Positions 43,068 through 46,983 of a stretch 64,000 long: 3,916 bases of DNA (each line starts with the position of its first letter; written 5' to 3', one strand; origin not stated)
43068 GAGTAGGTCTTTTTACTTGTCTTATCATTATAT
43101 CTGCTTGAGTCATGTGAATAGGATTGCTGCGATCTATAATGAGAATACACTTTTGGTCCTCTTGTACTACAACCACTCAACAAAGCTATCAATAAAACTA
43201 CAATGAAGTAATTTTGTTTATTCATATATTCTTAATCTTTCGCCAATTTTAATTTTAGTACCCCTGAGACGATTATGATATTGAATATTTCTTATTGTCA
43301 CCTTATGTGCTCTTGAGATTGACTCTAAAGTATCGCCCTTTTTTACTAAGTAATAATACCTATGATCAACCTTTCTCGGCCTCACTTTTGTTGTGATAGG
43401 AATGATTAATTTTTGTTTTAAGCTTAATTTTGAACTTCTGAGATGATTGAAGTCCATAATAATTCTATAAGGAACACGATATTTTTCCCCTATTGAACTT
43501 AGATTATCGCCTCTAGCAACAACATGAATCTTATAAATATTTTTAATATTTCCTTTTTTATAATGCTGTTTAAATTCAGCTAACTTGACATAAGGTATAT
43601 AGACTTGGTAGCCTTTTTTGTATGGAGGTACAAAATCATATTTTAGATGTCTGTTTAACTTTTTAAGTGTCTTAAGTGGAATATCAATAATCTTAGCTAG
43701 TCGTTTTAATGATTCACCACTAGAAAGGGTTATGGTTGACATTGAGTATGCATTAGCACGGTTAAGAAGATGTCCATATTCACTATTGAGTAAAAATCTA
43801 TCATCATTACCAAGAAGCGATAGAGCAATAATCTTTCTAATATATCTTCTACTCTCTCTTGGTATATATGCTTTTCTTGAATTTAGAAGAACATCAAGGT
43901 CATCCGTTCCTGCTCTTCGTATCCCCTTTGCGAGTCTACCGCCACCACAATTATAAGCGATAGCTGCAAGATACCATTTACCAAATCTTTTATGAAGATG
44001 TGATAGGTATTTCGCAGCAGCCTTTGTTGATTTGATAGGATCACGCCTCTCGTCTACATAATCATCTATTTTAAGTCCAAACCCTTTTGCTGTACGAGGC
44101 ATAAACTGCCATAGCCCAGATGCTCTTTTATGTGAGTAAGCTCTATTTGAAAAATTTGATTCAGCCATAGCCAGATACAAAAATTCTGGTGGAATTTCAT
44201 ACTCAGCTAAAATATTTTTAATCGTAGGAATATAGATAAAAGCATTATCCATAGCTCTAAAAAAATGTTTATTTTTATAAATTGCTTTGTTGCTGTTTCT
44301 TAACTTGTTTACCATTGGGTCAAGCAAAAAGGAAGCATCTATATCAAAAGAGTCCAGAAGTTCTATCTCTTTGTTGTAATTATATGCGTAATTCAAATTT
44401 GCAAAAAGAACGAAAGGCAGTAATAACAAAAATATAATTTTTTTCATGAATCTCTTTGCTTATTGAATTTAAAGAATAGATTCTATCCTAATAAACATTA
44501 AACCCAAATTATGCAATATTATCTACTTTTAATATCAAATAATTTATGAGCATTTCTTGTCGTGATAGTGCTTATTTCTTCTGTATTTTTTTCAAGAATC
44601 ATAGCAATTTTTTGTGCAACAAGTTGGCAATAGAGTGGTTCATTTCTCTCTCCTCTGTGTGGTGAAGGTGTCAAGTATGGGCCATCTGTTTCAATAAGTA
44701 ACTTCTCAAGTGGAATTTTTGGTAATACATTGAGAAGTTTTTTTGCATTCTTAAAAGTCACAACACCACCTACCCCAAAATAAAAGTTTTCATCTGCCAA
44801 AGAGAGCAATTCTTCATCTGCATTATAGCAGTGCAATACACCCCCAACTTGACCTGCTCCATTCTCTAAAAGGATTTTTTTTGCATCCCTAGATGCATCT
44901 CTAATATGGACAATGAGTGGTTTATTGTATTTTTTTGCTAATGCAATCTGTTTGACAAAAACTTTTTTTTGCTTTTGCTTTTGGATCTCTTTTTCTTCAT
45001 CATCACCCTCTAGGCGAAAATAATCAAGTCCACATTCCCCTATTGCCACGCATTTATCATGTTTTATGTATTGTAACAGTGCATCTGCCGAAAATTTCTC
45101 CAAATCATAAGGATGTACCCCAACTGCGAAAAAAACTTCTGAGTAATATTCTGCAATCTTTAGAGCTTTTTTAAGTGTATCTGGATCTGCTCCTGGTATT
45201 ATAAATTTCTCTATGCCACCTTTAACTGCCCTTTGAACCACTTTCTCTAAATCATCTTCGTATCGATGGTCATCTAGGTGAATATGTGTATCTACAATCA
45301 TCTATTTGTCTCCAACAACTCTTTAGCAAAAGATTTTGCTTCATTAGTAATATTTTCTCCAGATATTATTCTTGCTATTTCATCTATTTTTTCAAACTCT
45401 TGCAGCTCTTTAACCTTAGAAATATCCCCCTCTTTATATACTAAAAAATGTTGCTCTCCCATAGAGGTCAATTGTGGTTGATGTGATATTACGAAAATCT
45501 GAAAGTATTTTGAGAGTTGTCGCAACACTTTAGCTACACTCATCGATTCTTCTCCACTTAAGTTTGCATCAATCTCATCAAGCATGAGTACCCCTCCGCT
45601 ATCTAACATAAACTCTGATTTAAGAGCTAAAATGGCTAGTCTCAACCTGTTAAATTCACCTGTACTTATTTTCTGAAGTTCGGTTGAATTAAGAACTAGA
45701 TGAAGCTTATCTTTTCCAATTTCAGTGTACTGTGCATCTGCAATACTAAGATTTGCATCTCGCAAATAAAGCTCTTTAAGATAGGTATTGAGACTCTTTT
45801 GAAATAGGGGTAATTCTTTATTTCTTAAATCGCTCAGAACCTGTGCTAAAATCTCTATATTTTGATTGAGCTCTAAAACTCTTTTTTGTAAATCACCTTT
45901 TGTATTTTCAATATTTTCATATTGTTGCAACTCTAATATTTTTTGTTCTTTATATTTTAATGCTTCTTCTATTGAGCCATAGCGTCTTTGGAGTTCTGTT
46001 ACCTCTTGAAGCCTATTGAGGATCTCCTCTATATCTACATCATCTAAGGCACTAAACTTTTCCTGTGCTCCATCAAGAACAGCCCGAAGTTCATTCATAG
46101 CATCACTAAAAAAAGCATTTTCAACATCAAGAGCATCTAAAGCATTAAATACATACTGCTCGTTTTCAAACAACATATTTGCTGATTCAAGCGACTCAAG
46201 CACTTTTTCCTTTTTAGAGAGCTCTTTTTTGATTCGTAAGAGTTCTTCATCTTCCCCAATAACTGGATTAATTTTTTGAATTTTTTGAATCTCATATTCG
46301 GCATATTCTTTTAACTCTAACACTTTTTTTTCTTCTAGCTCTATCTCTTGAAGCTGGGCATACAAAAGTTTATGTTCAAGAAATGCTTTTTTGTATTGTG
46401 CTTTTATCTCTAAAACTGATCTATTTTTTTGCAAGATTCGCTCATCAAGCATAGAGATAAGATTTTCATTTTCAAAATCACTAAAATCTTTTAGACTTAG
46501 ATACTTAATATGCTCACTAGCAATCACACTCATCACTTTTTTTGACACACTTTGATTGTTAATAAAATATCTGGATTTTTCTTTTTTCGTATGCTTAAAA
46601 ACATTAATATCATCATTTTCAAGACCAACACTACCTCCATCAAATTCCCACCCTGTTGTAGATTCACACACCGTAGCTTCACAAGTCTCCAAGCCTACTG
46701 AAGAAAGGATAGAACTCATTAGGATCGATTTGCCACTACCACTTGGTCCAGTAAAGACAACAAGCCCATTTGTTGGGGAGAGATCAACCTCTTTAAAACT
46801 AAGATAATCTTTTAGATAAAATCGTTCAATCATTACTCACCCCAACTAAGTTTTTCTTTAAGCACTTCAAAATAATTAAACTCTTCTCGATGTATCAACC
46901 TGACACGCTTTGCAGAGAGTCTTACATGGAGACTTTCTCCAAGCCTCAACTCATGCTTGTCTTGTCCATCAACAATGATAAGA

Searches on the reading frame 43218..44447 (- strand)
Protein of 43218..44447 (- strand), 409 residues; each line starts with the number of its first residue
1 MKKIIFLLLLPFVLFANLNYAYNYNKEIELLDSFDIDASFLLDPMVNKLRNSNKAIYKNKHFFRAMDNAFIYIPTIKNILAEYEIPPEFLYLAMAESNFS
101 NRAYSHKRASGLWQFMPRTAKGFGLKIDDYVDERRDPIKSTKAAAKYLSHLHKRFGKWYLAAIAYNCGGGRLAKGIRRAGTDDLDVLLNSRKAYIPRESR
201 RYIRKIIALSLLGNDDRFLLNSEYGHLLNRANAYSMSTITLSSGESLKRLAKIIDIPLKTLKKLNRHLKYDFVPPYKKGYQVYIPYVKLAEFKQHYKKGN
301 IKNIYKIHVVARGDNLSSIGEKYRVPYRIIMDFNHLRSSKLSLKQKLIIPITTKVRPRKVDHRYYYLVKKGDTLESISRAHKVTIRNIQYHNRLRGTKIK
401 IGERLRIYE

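Call 88: search_protein_families(library=pfam, proteins=[window:43218-44447:-], max_evalue=0.00001)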
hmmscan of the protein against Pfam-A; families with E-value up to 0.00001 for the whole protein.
window:43218-44447:- (409 aa): 3 families
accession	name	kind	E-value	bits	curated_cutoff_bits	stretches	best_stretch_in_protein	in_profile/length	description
PF01464.25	SLT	-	7.5e-30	103.3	21.3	1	81-182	8-111/117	Transglycosylase SLT domain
PF01476.26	LysM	-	4.4e-27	94.2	20.9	2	366-407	1-42/43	LysM domain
PF23473.1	LysM3_LYK4_5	-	8.7e-08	32.6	29.3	0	366-399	5-38/48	LYK4/5 LysM3 domain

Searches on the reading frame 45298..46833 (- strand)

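Call 88: search_protein_families(library=pfam, proteins=[window:45298-46833:-], max_evalue=0.00001)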
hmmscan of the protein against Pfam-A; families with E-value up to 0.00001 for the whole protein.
window:45298-46833:- (511 aa): 2 families
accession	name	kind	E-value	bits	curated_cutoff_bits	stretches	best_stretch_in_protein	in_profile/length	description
PF02463.25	SMC_N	-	6.5e-14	52.3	40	1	1-469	1-216/220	RecF/RecN/SMC N terminal domain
PF13476.12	AAA_23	-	2.1e-08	35.5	27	1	6-216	3-197/201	AAA domain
